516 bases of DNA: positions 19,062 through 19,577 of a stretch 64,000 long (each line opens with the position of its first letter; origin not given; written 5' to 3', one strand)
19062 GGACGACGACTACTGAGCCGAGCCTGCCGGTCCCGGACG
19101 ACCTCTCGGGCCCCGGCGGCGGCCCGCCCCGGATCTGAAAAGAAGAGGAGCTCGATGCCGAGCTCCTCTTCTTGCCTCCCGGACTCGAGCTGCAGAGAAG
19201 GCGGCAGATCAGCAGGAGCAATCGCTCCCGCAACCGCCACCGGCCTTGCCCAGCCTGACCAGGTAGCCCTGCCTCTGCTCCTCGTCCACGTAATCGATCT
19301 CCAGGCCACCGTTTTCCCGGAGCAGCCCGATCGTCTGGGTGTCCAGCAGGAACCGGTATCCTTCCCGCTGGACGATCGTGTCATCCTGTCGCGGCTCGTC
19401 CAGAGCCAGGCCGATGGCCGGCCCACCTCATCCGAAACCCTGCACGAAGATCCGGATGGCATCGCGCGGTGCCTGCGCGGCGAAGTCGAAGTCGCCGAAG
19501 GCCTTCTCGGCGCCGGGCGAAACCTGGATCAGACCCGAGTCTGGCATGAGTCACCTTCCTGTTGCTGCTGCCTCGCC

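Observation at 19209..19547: Hidden HesB/IscA-like A-type carrier gene with selenocysteine replacing the first ligand cysteine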

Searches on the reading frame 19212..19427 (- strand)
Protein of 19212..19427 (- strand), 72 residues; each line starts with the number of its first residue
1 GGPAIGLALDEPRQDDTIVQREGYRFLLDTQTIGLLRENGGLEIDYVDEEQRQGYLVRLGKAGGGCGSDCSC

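Call 26: search_protein_representatives(protein=window:19212-19427:-)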
Query: 72 residues. Proteins with E-value up to 0.001 (for the whole library): 63; up to 1e-10: 4; up to 1e-30: 0. The best 63 are listed.
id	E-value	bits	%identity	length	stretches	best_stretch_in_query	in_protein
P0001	6.9e-16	74.1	47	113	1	2-71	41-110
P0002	1.3e-13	67.0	53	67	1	7-72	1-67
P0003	2.9e-13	65.8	52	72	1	7-68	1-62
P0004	2.3e-12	62.9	76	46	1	28-72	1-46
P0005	1.4e-09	54.1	48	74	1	7-70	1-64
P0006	5.6e-09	52.2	39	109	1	2-72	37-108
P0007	7.7e-09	51.8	41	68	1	7-70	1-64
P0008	1.5e-07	47.6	38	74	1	5-69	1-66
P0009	3.2e-07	46.6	44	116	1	2-72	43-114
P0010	3.7e-07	46.4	36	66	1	7-70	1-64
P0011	4.0e-07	46.3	39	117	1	2-72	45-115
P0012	4.4e-07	46.2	54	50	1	7-47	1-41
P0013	6.1e-07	45.7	45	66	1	7-57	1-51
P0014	1.3e-06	44.7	42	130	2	1-71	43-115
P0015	1.9e-06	44.1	43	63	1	7-72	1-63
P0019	1.1e-05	41.7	36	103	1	1-67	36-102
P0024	3.1e-05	40.3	43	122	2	1-72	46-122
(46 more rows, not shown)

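Call 29: find_encoding_contigs(protein=P0004, flank=3000, max_places=4)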
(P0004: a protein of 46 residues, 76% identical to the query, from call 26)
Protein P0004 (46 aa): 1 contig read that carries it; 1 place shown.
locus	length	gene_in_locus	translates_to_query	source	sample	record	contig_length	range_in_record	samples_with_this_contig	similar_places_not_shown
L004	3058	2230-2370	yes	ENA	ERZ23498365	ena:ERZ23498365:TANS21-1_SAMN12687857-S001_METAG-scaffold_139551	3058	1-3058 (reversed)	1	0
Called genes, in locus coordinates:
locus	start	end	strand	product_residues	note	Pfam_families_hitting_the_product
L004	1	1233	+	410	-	?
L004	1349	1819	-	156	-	PF14539:DUF4442, PF03061:4HBT (faint)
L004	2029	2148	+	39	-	-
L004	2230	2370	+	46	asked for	-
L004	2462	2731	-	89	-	-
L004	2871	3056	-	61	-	?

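Call 30: find_encoding_contigs(protein=P0002, flank=3000, max_places=4)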
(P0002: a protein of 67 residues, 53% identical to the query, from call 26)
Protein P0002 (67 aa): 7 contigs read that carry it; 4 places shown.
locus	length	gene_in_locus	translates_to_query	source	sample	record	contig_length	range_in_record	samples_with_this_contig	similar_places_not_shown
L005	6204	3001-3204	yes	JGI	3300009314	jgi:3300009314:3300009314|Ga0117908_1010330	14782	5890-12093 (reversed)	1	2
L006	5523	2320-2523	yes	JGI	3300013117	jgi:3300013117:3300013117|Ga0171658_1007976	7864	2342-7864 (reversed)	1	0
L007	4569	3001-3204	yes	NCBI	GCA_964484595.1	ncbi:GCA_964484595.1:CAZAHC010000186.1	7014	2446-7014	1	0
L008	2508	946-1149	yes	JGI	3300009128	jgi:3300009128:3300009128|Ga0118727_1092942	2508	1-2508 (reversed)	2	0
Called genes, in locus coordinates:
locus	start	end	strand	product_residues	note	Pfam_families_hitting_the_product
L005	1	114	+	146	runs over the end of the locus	PF01475:FUR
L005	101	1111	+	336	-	PF01297:ZnuA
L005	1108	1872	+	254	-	PF00005:ABC_tran, PF02463:SMC_N (faint), PF13304:AAA_21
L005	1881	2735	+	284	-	PF00950:ABC-3, PF01032:FecCD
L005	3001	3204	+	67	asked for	-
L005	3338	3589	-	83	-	-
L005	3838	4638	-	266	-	-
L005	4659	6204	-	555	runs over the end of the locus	PF01235:Na_Ala_symp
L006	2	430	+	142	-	?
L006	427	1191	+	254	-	PF00005:ABC_tran, PF02463:SMC_N (faint), PF13304:AAA_21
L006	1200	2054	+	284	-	PF00950:ABC-3, PF01032:FecCD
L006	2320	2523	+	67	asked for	-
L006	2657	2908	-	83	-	-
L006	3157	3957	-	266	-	-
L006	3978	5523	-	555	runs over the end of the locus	PF01235:Na_Ala_symp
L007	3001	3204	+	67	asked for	-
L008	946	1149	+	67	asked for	-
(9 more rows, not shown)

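Call 31: find_encoding_contigs(protein=P0003, flank=3000, max_places=4)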
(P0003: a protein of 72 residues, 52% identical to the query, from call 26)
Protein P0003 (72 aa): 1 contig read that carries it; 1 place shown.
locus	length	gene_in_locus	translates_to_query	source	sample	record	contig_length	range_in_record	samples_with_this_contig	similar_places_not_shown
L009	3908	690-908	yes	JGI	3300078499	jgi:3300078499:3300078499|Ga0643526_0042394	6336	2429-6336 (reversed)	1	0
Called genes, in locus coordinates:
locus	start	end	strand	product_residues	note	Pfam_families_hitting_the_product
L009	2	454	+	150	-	?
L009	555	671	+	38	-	-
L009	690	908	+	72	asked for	-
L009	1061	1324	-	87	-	PF07311:Dodecin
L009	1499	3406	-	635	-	PF22019:GlgB_N (faint), PF02922:CBM_48, PF00128:Alpha-amylase, PF02806:Alpha-amylase_C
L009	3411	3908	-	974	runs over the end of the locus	?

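Call 34: find_encoding_contigs(protein=P0005, flank=1500, max_places=3)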
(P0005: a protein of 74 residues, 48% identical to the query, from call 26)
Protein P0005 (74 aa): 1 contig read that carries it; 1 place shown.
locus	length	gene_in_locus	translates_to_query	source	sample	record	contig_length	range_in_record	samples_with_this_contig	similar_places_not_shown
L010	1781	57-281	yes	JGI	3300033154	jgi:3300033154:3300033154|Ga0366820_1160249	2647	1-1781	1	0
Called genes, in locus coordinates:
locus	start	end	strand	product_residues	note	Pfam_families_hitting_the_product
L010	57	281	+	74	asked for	-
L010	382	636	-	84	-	-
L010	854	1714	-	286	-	-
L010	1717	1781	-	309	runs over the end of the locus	?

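Call 35: find_encoding_contigs(protein=P0007, flank=1500, max_places=3)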
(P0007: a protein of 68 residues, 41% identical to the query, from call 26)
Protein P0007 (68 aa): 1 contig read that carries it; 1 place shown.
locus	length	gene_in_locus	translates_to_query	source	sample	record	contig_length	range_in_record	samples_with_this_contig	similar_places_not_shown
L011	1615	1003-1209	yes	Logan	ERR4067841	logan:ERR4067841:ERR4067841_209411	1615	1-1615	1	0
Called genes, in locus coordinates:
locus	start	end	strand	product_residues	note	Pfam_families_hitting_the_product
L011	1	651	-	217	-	?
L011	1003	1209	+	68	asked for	-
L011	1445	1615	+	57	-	?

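Call 36: find_encoding_contigs(protein=P0019, flank=1500, max_places=3)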
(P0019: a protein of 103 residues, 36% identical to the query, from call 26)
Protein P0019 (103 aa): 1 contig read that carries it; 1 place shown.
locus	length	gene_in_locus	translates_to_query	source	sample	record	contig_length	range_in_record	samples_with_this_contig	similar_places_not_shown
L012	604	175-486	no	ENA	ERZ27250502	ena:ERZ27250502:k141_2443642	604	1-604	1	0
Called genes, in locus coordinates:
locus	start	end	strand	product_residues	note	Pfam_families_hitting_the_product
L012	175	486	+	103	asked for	PF01521:Fe-S_biosyn (weak)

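Call 37: find_encoding_contigs(protein=P0001, flank=1500, max_places=3)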
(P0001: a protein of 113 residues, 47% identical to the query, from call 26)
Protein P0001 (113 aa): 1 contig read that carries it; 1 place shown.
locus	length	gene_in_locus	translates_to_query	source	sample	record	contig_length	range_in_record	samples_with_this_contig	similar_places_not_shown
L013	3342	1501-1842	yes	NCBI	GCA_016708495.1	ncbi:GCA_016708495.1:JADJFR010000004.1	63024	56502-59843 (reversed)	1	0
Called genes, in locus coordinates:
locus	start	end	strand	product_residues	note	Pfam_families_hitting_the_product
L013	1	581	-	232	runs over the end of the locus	PF09365:DUF2461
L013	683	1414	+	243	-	-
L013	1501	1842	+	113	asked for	-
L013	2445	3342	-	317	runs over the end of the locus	PF14041:Lipoprotein_21, PF03724:META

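Call 39: find_encoding_contigs(protein=P0024, flank=1000, max_places=2)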
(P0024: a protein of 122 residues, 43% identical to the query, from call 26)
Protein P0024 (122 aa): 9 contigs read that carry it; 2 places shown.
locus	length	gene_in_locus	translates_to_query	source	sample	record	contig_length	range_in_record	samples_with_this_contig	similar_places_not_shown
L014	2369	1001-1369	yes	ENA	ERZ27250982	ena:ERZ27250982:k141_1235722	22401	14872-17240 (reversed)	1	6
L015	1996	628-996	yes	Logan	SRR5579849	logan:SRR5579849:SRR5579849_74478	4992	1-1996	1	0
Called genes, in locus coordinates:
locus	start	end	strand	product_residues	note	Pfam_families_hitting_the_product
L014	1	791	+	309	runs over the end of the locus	PF00291:PALP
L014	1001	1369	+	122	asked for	-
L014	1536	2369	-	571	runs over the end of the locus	-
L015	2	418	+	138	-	?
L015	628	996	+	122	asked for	-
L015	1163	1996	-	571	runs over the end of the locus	-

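Call 40: find_encoding_contigs(protein=P0011, flank=1000, max_places=2)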
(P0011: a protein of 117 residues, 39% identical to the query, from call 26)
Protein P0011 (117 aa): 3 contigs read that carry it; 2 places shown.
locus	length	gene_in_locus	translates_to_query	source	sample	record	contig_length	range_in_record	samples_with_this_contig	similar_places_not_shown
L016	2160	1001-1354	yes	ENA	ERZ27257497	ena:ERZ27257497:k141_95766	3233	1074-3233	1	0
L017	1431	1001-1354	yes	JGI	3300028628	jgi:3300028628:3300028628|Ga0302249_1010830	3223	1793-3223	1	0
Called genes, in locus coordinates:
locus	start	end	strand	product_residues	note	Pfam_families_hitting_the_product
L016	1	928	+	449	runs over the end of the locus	PF07690:MFS_1, PF13347:MFS_2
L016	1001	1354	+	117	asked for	PF01521:Fe-S_biosyn (weak)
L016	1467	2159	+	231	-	?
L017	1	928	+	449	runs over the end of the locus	PF07690:MFS_1, PF13347:MFS_2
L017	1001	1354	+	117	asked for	PF01521:Fe-S_biosyn (weak)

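Call 41: find_encoding_contigs(protein=P0014, flank=1000, max_places=2)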
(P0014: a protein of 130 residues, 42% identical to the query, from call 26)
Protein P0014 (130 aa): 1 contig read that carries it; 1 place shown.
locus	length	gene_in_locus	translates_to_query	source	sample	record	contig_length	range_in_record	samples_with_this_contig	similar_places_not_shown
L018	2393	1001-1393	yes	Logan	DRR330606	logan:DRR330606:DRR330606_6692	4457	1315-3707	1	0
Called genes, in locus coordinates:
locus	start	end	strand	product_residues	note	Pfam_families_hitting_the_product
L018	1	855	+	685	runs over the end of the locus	PF00069:Pkinase, PF07714:PK_Tyr_Ser-Thr, PF03109:ABC1 (weak), PF17667:Pkinase_fungal (faint)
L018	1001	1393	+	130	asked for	-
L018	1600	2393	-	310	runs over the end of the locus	PF01522:Polysacc_deac_1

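Call 57: search_protein_families(library=pfam, proteins=[P0001], max_evalue=0.1)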
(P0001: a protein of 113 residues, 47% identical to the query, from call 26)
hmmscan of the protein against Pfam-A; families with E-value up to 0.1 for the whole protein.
P0001 (113 aa): 1 family
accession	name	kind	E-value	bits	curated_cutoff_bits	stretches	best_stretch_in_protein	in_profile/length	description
PF01521.26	Fe-S_biosyn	-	0.01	16.5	26.3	1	7-88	3-89/110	Iron-sulphur cluster biosynthesis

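Call 58: search_protein_families(library=ncbifam, proteins=[P0001], max_evalue=0.01)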
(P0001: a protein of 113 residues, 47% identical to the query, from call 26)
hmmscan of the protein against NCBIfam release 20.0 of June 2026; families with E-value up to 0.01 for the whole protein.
P0001 (113 aa): 8 families
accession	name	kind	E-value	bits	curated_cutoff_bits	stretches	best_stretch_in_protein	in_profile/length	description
NF038090.1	IscA_HesB_Se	subfamily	9.7e-15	54.7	85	1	7-111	2-101/101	IscA/HesB family protein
TIGR00049.1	TIGR00049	subfamily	1.2e-09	38.3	58.8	1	8-110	2-101/106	iron-sulfur cluster assembly accessory protein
TIGR02011.1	IscA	equivalog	9.5e-08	32.2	150.6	1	9-109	3-99/105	iron-sulfur cluster assembly protein IscA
NF007049.0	PRK09502.1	equivalog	9.9e-07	28.9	181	1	8-108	4-100/107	iron-sulfur cluster assembly protein IscA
NF010147.0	PRK13623.1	equivalog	2.7e-06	27.5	117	1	28-109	32-109/115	iron-sulfur cluster insertion protein ErpA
TIGR01911.1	HesB_rel_seleno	subfamily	3.7e-06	27.5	66.35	1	9-89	6-84/92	HesB-like protein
TIGR01997.1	sufA_proteo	equivalog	3.3e-05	24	136.2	1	9-109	5-101/107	Fe-S cluster assembly scaffold SufA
NF007050.0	PRK09504.1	equivalog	0.00019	21.5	161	1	7-110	18-117/122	Fe-S cluster assembly scaffold SufA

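Call 83: predict_structure(alignment_id=A5)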
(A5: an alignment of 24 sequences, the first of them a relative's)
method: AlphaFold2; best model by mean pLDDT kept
length: 113 residues; sequences in the alignment: 24
mean_pLDDT: 88.8   pTM: 0.78
mean pLDDT of the five models: 88.8, 87.9, 88.0, 87.7, 86.4
residues with pLDDT >= 90: 88; 70-90: 9; 50-70: 12; < 50: 4
segments of 3 or more residues with pLDDT < 50: none
pLDDT, mean of each block of 10 residues (from residue 1): 80 96 94 92 95 96 95 95 95 94 57 50
secondary structure, 60 per line:
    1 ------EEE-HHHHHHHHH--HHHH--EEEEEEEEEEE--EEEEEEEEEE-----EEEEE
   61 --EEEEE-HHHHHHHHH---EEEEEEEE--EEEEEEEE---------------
elements in order: E7-9 H11-19 H22-25 E28-38 E41-50 E56-60 E63-67 H69-77 E81-88 E91-98

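Call 85: fold_search(model_id=the predicted structure, library=pdb)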
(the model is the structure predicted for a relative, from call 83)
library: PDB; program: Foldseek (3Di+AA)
matches with E <= 10: 242; with E <= 0.001: 8
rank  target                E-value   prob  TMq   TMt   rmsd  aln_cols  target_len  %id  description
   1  1r94_A                1.3e-06  1.00  0.64  0.72   2.7        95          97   26  Crystal Structure of IscA (MERCURY DERIVATIVE) (released 2003-12-23)
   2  2apn_MODEL_1_A        4.6e-06  1.00  0.59  0.59   4.6       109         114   25  hi1723 solution structure (released 2006-10-03)
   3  1s98_A                1.3e-05  1.00  0.67  0.76   2.5        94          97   28  E.coli IscA crystal structure to 2.3 A (released 2004-06-01)
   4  2d2a_A                1.8e-05  1.00  0.61  0.61   4.8       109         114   25  Crystal Structure of Escherichia coli SufA Involved in Biosynthesis of Iron-sulfur Clusters (released 2005-12-13)
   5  1x0g_A                6.1e-05  1.00  0.61  0.67   2.6        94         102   22  Crystal Structure of IscA with the [2Fe-2S] cluster (released 2006-06-06)
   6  1x0g_C                6.5e-05  1.00  0.63  0.64   3.3        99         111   22  Crystal Structure of IscA with the [2Fe-2S] cluster (released 2006-06-06)
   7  2d2a_B                6.5e-05  1.00  0.60  0.65   2.6        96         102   23  Crystal Structure of Escherichia coli SufA Involved in Biosynthesis of Iron-sulfur Clusters (released 2005-12-13)
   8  2k4z_MODEL_1_A        3.9e-04  1.00  0.66  0.60   4.3       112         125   18  Solution NMR Structure of Allochromatium vinosum DsrR: Northeast Structural Genomics Consortium Target OP5 (released 2008-07-22)
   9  1nwb_MODEL_1_A        1.5e-03  1.00  0.56  0.61   4.8       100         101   24  Solution NMR Structure of Protein AQ_1857 from Aquifex aeolicus: Northeast Structural Genomics Consortium Targ (released 2003-06-03)
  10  9a4q_B                1.5e-03  1.00  0.51  0.59   4.0        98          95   19  Integrative model of ODPA-YNER by crosslinking MS and deep learning (released 2024-09-18)
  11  1x0g_D                8.0e-02  0.82  0.48  0.51  20.5       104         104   24  Crystal Structure of IscA with the [2Fe-2S] cluster (released 2006-06-06)
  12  6pew_A                7.6e-01  0.06  0.22  0.06  15.3       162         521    8  CryoEM Plasmodium falciparum glutamine synthetase (released 2019-12-11)
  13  6omv_B                7.6e-01  0.06  0.16  0.02  12.6        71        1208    7  CryoEM structure of the LbCas12a-crRNA-AcrVA4-DNA complex (released 2019-06-12)
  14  4e69_B                1.1e+00  0.03  0.17  0.09  11.9       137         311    8  Crystal structure of a sugar kinase (target EFI-502132) from Oceanicola granulosus, unliganded structure (released 2012-04-18)
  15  4e69_A                1.5e+00  0.02  0.17  0.09  11.9       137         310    8  Crystal structure of a sugar kinase (target EFI-502132) from Oceanicola granulosus, unliganded structure (released 2012-04-18)
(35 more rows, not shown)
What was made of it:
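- On A-type Fe-S carrier (PF01521 / TIGR00049): The AF2 model of the same-clade homologue P0001 (pLDDT 88.8, call 83) gives top Foldseek hits 1r94, 1s98, 2d2a and 1x0g, TM 0.6-0.76 (call 85).
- Closest known: A-type Fe-S carriers IscA, SufA and ErpA. Same: Same fold (call 85).
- The AF2 model of the same-clade Cys homologue (pLDDT 88.8) matches IscA at TM 0.64-0.76 (calls 83, 85).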
